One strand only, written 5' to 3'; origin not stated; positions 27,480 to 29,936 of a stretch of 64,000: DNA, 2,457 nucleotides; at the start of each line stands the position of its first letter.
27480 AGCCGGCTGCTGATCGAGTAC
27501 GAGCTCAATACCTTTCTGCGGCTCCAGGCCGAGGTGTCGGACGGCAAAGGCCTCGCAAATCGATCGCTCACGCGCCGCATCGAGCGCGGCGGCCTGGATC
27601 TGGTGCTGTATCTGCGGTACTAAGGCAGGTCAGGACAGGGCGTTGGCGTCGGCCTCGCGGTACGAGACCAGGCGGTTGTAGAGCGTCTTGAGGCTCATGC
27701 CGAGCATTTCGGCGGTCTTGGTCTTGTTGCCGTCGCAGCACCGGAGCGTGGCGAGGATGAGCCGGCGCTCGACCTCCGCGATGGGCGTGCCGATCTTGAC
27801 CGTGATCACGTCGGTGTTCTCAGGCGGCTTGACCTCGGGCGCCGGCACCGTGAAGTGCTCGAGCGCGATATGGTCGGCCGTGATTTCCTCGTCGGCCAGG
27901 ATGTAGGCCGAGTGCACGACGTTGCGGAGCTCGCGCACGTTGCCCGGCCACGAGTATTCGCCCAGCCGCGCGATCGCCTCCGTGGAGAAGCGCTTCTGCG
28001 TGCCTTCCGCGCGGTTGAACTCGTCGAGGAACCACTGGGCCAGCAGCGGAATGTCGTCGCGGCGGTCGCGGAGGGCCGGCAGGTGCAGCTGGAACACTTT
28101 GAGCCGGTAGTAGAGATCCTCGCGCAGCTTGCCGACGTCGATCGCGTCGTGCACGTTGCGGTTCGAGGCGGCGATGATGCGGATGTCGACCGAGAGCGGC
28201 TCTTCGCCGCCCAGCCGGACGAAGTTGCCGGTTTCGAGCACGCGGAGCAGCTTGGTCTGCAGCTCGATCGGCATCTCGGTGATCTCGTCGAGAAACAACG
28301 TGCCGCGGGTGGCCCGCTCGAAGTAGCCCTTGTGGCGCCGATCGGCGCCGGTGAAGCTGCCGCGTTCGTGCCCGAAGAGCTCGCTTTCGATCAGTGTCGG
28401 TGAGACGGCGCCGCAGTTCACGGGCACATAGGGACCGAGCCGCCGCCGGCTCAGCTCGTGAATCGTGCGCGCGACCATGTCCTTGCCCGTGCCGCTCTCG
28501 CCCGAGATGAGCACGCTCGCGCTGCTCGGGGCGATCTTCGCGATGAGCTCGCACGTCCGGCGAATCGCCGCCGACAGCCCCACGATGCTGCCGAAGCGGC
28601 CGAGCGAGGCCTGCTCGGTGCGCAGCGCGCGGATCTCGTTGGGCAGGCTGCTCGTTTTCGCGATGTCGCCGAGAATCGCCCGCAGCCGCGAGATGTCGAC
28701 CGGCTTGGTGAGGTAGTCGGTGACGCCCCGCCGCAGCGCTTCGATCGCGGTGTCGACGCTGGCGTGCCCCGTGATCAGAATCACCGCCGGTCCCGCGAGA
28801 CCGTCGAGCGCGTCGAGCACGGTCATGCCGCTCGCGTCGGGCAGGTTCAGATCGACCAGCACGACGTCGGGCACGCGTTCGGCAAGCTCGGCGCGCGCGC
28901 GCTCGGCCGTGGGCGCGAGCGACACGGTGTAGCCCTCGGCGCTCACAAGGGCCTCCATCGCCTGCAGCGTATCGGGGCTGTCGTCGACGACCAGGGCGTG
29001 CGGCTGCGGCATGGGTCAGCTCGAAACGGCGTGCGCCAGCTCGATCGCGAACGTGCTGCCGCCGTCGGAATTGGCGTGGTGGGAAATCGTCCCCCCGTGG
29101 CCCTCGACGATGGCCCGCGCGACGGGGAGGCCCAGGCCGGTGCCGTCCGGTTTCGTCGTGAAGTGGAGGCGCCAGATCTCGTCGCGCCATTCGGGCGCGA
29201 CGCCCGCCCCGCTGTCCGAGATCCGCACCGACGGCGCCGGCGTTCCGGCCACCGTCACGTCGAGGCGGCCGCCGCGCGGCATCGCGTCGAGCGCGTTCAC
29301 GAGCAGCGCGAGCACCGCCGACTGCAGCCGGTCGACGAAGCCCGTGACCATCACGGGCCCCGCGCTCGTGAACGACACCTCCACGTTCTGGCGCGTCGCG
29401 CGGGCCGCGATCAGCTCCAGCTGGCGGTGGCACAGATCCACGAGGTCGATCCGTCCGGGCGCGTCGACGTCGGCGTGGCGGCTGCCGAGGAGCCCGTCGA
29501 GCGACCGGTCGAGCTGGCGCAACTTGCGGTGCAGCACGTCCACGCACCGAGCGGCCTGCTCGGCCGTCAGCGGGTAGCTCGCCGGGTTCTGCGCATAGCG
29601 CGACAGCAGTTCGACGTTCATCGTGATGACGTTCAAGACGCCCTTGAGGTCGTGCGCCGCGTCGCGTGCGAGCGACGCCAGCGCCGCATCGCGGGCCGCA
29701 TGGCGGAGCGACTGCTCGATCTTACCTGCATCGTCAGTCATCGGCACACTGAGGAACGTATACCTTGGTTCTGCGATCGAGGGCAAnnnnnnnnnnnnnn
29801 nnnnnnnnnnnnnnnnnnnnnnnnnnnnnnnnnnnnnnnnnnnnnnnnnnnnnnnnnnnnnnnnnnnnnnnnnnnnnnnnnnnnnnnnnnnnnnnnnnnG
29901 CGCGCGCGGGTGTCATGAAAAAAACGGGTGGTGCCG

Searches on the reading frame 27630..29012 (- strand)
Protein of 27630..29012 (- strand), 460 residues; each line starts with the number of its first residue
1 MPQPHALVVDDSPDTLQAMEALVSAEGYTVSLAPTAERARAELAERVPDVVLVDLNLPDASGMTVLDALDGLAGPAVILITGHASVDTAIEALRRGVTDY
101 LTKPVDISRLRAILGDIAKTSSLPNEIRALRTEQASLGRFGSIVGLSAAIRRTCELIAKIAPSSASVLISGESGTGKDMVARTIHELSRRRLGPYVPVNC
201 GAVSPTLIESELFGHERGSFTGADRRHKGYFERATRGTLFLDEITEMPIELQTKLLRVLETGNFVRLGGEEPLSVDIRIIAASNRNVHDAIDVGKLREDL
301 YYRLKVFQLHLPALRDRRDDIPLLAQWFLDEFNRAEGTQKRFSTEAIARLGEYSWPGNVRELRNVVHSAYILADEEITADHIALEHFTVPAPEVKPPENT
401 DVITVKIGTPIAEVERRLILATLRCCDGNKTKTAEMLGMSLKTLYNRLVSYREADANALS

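Call 9: search_protein_families(library=pfam, proteins=[window:27630-29012:-], max_evalue=0.01)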
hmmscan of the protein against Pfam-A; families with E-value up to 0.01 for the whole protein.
window:27630-29012:- (460 aa): 11 families
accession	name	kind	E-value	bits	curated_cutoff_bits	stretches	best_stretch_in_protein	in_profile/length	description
PF00158.32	Sigma54_activat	-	3.7e-67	225.6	20.2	1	143-310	1-168/168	Sigma-54 interaction domain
PF00072.30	Response_reg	-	4e-24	85.4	30.2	1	7-113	2-109/111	Response regulator receiver domain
PF25601.1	AAA_lid_14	-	3.9e-23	81.5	27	1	315-385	1-73/87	AAA+ ATPase lid domain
PF14532.12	Sigma54_activ_2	-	4.8e-17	62.9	25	1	144-314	1-138/138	Sigma-54 interaction domain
PF02954.25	HTH_8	-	5.8e-13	48.8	22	1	411-448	2-39/42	Bacterial regulatory protein, Fis family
PF07728.20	AAA_5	-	2.6e-08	34.4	22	1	167-287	2-125/139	AAA domain (dynein-related subfamily)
PF01078.27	Mg_chelatase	-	2.1e-05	24.5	20.3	0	222-264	93-135/207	Magnesium chelatase, subunit ChlI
PF07724.20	AAA_2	-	0.00023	21.7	27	1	165-293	4-133/166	AAA domain (Cdc48 subfamily)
PF13191.12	AAA_16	-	0.00073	20.5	32.6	1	144-203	3-63/167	AAA ATPase domain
PF20161.5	VpsR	-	0.0014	18.8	23.7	1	17-115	21-121/121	VpsR domain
PF13556.12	HTH_30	-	0.006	16.8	27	0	425-448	10-33/59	PucR C-terminal helix-turn-helix domain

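Call 11: find_encoding_contigs(protein=window:27630-29012:-, flank=6000, max_places=10)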
Protein window:27630-29012:- (460 aa): no gene with exactly this product is on record in the collection.

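Call 19: find_homologous_proteins(query=window:27630-29012:-, max_evalue=1e-60)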
Query window:27630-29012:- (460 aa): 7998 proteins with E <= 1e-60 among 8000 candidates; the best 120 are listed.
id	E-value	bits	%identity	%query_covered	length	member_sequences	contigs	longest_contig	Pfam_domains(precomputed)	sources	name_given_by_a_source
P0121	2.3e-298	1007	100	100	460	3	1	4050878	PF00158.33,PF25601.2,PF02954.26,PF14532.13,PF07728.21,PF00072.31,PF01078.28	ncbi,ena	-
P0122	4.4e-265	897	89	100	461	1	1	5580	PF00158.33,PF25601.2,PF02954.26,PF14532.13,PF07728.21,PF00072.31,PF01078.28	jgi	jgi:DNA-binding NtrC family response regulator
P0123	1.1e-252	857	85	100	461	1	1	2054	PF00158.33,PF25601.2,PF02954.26,PF14532.13,PF07728.21,PF00072.31,PF01078.28,PF13191.13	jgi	jgi:two-component system response regulator AtoC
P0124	4.3e-241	818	80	99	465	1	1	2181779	PF00158.33,PF25601.2,PF02954.26,PF14532.13,PF07728.21,PF00072.31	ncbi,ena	-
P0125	3.1e-222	756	76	99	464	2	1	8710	PF00158.33,PF25601.2,PF02954.26,PF14532.13,PF07728.21,PF00072.31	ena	-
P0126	8.0e-221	752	76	99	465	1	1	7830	PF00158.33,PF25601.2,PF02954.26,PF14532.13,PF07728.21,PF00072.31,PF01078.28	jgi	jgi:DNA-binding NtrC family response regulator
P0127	5.7e-214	729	74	98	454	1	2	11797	PF00158.33,PF25601.2,PF02954.26,PF14532.13,PF07728.21,PF00072.31,PF01078.28,PF13191.13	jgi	jgi:DNA-binding NtrC family response regulator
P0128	5.1e-211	719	73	99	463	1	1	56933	PF00158.33,PF25601.2,PF02954.26,PF14532.13,PF07728.21,PF00072.31,PF01078.28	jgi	jgi:DNA-binding NtrC family response regulator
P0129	8.9e-211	719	73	98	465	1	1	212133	PF00158.33,PF07724.21,PF25601.2,PF02954.26,PF14532.13,PF07728.21,PF00072.31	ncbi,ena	-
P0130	1.7e-210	718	72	99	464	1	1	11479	PF00158.33,PF25601.2,PF02954.26,PF14532.13,PF07728.21,PF00072.31,PF01078.28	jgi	jgi:DNA-binding NtrC family response regulator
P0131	4.0e-209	713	73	98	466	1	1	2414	PF00158.33,PF07724.21,PF25601.2,PF02954.26,PF14532.13,PF07728.21,PF00072.31,PF01078.28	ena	-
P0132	3.9e-208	710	75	95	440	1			PF00158.33,PF25601.2,PF02954.26,PF14532.13,PF07728.21,PF00072.31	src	-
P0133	1.8e-207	708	72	98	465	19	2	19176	PF00158.33,PF25601.2,PF02954.26,PF14532.13,PF07728.21,PF00072.31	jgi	jgi:two-component system, NtrC family, response regulator AtoC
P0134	2.7e-207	707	71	98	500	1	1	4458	PF00158.33,PF25601.2,PF02954.26,PF14532.13,PF07728.21,PF00072.31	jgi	jgi:DNA-binding NtrC family response regulator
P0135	1.4e-206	705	72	98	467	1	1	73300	PF00158.33,PF25601.2,PF02954.26,PF14532.13,PF07728.21,PF00072.31,PF01078.28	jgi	jgi:DNA-binding NtrC family response regulator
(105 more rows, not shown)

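Call 21: find_encoding_contigs(protein=P0122, flank=8000, max_places=3)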
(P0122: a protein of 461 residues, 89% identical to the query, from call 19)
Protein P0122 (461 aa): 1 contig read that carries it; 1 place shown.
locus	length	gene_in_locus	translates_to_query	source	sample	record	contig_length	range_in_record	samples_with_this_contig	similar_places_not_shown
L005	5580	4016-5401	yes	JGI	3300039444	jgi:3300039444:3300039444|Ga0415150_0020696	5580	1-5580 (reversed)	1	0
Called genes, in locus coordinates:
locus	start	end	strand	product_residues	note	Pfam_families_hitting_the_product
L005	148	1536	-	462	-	-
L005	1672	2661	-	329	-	-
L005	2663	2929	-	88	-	-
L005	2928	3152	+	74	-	-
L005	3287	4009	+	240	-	PF00512:HisKA (faint), PF02518:HATPase_c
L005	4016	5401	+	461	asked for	PF00072:Response_reg, PF00158:Sigma54_activat, PF14532:Sigma54_activ_2, PF01078:Mg_chelatase (faint), PF07728:AAA_5, PF25601:AAA_lid_14, PF02954:HTH_8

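Call 22: find_encoding_contigs(protein=P0124, flank=8000, max_places=3)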
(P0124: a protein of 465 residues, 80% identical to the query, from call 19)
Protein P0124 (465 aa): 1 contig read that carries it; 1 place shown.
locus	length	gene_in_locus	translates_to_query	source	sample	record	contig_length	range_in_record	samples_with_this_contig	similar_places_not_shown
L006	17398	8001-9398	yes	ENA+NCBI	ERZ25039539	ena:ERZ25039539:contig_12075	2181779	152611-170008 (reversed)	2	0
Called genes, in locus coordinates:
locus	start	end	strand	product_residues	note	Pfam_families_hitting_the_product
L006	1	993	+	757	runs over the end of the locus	PF00982:Glyco_transf_20, PF00534:Glycos_transf_1 (faint), PF02358:Trehalose_PPase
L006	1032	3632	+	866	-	PF00690:Cation_ATPase_N, PF00122:E1-E2_ATPase, PF00702:Hydrolase, PF13246:Cation_ATPase, PF12710:HAD (weak), PF00689:Cation_ATPase_C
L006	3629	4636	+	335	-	PF01699:Na_Ca_ex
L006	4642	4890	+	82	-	-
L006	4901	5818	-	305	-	PF00056:Ldh_1_N, PF02866:Ldh_1_C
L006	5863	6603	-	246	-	-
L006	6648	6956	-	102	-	PF04972:BON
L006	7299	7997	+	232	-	PF02518:HATPase_c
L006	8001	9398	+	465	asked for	PF00072:Response_reg, PF00158:Sigma54_activat, PF14532:Sigma54_activ_2, PF07728:AAA_5 (weak), PF25601:AAA_lid_14, PF02954:HTH_8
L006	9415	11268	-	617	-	PF13522:GATase_6, PF13537:GATase_7, PF01380:SIS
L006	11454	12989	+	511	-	PF13229:Beta_helix (faint)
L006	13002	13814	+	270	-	PF00512:HisKA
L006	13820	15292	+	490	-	PF00072:Response_reg, PF00158:Sigma54_activat, PF14532:Sigma54_activ_2, PF00004:AAA (weak), PF07728:AAA_5 (weak), PF25601:AAA_lid_14, PF02954:HTH_8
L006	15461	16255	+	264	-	PF00990:GGDEF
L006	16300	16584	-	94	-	-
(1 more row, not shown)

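Call 23: find_encoding_contigs(protein=P0126, flank=8000, max_places=3)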
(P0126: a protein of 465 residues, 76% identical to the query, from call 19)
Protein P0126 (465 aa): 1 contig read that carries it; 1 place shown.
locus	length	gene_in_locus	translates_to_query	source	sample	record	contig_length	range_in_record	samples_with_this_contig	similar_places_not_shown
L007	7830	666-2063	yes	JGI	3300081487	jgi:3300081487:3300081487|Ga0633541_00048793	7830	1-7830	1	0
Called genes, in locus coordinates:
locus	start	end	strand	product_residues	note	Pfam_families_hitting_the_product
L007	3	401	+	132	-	?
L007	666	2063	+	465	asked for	PF00072:Response_reg, PF00158:Sigma54_activat, PF01078:Mg_chelatase (faint), PF14532:Sigma54_activ_2, PF07728:AAA_5, PF25601:AAA_lid_14, PF02954:HTH_8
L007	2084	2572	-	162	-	PF12973:Cupin_7 (weak), PF14499:DUF4437 (weak)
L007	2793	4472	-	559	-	PF13424:TPR_12 (faint), PF13432:TPR_16 (faint), PF17874:TPR_MalT (faint), PF00196:GerE, PF13384:HTH_23 (faint)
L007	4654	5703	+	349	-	PF00753:Lactamase_B, PF12706:Lactamase_B_2 (weak)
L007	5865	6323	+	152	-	PF00210:Ferritin, PF02915:Rubrerythrin (weak)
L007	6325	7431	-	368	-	PF21783:YNCE, PF10282:Lactonase (faint), PF08450:SGL (weak), PF25174:Beta-prop_THOC3 (faint), PF02239:Cytochrom_D1 (weak)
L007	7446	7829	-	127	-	?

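Call 59: list_cluster_members(proteins=[P0121, P0001, P0122, P0124])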
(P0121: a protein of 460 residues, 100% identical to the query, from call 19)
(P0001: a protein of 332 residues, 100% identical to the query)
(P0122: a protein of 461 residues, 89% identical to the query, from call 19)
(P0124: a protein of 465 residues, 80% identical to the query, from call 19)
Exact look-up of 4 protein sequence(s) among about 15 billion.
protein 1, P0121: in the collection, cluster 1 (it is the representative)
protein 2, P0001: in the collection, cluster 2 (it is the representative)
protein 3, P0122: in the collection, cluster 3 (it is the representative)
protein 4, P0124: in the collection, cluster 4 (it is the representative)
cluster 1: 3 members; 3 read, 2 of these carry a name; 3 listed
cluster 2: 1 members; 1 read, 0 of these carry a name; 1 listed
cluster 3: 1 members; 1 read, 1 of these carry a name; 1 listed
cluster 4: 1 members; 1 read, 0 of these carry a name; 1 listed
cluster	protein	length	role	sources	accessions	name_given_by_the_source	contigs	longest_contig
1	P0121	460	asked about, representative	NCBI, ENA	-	-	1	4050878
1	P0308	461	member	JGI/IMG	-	two-component system, NtrC family, response regulator HydG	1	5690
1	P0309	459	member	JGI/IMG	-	two-component system response regulator AtoC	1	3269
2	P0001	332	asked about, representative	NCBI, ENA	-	-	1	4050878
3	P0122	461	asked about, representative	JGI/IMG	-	DNA-binding NtrC family response regulator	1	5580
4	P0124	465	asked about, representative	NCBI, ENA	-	-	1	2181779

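Call 62: find_encoding_contigs(protein=P0308, flank=6000, max_places=3)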
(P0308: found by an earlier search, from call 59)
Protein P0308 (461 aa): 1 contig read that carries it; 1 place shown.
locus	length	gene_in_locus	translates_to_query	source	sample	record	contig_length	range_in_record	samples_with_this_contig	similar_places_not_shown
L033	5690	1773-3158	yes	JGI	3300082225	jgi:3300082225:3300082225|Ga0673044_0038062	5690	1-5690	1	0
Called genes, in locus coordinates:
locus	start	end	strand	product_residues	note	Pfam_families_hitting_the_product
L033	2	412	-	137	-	?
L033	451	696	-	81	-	-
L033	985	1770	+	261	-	PF02518:HATPase_c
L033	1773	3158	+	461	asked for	PF00072:Response_reg, PF00158:Sigma54_activat, PF01078:Mg_chelatase (faint), PF14532:Sigma54_activ_2, PF07728:AAA_5, PF25601:AAA_lid_14, PF02954:HTH_8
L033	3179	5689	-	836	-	?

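Call 63: find_encoding_contigs(protein=P0309, flank=6000, max_places=3)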
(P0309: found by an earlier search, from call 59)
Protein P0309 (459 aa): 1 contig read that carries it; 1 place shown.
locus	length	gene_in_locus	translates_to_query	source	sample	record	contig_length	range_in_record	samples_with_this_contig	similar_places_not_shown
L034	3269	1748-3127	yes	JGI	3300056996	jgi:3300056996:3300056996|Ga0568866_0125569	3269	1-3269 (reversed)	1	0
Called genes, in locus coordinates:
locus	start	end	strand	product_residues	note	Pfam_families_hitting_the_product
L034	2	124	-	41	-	?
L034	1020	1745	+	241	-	PF00512:HisKA (faint), PF02518:HATPase_c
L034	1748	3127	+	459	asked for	PF00072:Response_reg, PF00158:Sigma54_activat, PF14532:Sigma54_activ_2, PF01078:Mg_chelatase (faint), PF07728:AAA_5, PF25601:AAA_lid_14, PF02954:HTH_8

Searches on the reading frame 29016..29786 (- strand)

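Call 9: search_protein_families(library=pfam, proteins=[window:29016-29786:-], max_evalue=0.01)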
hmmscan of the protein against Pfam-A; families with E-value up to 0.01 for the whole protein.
window:29016-29786:- (256 aa): 3 families
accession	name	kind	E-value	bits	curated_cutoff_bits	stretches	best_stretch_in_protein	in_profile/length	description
PF02518.31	HATPase_c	-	1.9e-17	64.1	26.4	1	152-250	4-107/111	Histidine kinase-, DNA gyrase B-, and HSP90-like ATPase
PF00512.31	HisKA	-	0.00017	22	26.9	1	37-100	3-58/66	His Kinase A (phospho-acceptor) domain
PF10090.15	HPTransfase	-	0.0011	19.2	22.9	1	158-213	36-90/123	Histidine phosphotransferase C-terminal domain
